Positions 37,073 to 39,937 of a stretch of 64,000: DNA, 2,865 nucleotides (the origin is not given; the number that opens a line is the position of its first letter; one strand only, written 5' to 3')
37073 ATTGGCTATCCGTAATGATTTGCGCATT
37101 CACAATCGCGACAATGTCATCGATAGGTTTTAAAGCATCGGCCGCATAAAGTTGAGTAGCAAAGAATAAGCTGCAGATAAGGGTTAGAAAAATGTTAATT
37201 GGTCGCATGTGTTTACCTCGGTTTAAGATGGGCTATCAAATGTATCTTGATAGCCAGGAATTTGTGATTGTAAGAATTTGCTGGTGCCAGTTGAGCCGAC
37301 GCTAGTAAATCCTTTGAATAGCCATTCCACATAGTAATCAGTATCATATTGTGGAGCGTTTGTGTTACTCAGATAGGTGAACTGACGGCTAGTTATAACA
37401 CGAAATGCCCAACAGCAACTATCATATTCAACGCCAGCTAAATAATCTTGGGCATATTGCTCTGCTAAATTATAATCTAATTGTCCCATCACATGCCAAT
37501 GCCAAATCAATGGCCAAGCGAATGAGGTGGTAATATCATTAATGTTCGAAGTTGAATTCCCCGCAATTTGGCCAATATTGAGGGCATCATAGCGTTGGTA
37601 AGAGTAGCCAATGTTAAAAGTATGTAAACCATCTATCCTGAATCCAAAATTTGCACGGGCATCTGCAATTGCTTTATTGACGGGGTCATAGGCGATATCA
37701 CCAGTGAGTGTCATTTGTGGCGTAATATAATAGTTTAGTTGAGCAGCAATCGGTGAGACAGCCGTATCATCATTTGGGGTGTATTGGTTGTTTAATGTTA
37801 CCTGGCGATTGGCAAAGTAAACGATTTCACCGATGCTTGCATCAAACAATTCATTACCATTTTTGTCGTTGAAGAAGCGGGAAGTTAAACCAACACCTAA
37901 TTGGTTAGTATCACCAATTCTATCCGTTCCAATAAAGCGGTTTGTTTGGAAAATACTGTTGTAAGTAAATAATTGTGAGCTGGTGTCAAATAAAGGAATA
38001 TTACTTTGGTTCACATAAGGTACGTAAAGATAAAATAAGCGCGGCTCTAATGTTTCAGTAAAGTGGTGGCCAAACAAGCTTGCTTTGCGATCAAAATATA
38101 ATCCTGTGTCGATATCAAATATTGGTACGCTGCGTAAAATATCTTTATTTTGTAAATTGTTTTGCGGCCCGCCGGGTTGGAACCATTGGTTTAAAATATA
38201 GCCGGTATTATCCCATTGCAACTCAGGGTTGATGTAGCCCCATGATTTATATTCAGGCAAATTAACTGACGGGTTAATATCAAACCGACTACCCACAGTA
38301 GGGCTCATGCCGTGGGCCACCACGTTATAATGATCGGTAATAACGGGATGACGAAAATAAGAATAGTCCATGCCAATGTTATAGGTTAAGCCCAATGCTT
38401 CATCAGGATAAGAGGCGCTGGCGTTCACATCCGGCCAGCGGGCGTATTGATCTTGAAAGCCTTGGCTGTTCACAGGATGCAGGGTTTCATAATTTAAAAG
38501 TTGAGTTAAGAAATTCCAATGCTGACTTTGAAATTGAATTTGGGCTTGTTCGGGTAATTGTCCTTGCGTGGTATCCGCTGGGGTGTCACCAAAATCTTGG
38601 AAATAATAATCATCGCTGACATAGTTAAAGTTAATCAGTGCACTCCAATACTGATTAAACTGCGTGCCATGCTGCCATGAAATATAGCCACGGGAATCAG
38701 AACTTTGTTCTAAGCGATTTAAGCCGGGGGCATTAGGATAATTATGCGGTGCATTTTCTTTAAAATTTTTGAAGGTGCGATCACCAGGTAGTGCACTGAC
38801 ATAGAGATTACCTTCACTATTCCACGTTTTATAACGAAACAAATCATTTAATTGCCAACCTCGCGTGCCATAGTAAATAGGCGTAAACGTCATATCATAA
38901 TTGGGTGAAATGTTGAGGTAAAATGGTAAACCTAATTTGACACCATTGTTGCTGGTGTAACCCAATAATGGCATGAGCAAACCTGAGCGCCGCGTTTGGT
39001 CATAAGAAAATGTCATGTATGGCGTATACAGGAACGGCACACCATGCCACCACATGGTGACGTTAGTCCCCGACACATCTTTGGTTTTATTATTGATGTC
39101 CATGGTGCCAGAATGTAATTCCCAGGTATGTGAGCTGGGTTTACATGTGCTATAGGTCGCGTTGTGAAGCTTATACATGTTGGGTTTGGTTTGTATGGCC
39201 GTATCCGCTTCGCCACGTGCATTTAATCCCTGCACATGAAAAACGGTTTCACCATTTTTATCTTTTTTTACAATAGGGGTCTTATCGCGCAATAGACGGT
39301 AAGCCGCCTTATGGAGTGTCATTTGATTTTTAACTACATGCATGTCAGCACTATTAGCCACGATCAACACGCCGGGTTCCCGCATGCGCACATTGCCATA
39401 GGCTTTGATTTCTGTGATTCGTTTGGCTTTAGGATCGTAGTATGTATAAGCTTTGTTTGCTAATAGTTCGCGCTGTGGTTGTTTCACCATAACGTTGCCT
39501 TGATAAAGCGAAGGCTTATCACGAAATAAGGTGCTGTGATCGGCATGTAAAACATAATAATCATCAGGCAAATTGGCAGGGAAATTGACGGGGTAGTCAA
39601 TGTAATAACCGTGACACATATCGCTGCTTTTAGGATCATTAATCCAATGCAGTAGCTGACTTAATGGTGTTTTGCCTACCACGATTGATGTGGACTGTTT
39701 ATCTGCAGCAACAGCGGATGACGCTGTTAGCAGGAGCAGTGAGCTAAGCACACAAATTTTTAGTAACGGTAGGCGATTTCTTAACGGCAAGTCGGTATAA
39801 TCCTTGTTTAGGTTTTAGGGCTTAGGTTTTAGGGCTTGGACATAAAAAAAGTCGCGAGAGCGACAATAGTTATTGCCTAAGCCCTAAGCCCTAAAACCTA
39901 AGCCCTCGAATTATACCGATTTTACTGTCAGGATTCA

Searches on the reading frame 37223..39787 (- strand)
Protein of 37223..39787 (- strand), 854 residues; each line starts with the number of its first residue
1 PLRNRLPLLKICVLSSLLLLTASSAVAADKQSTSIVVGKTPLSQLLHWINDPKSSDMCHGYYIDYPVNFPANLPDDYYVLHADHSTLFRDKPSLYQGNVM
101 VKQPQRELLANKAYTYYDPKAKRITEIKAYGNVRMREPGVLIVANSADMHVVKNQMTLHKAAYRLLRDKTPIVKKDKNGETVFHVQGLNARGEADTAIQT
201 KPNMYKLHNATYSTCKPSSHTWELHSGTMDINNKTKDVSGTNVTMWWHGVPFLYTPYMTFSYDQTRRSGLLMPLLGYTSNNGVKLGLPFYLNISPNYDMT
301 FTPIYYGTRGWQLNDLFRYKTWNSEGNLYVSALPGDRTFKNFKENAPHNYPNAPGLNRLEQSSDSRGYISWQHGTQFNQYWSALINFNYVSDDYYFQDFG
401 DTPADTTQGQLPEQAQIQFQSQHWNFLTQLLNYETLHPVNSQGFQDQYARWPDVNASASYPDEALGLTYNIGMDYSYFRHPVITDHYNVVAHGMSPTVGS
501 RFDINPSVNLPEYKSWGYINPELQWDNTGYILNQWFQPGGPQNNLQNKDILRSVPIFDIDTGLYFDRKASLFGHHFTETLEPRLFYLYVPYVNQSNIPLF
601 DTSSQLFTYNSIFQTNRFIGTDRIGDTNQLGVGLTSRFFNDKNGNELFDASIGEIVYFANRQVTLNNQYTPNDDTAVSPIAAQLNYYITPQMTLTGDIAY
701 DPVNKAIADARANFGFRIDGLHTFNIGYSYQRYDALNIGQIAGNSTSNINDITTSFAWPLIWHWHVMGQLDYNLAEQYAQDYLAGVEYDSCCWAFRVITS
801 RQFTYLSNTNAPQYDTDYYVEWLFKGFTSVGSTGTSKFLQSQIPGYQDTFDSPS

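Call 61: search_protein_families(library=pfam, proteins=[window:37223-39787:-], max_evalue=0.00001)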
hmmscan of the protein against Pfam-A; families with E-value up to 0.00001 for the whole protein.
window:37223-39787:- (854 aa): 2 families
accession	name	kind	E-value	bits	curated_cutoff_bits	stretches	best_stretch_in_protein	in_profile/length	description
PF04453.20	LptD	-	1.7e-93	314.4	22.4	1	365-762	2-382/384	LPS transport system D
PF03968.19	LptD_N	-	2.2e-08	34.8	20.4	1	82-162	4-91/113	LptA/(LptD N-terminal domain) LPS transport protein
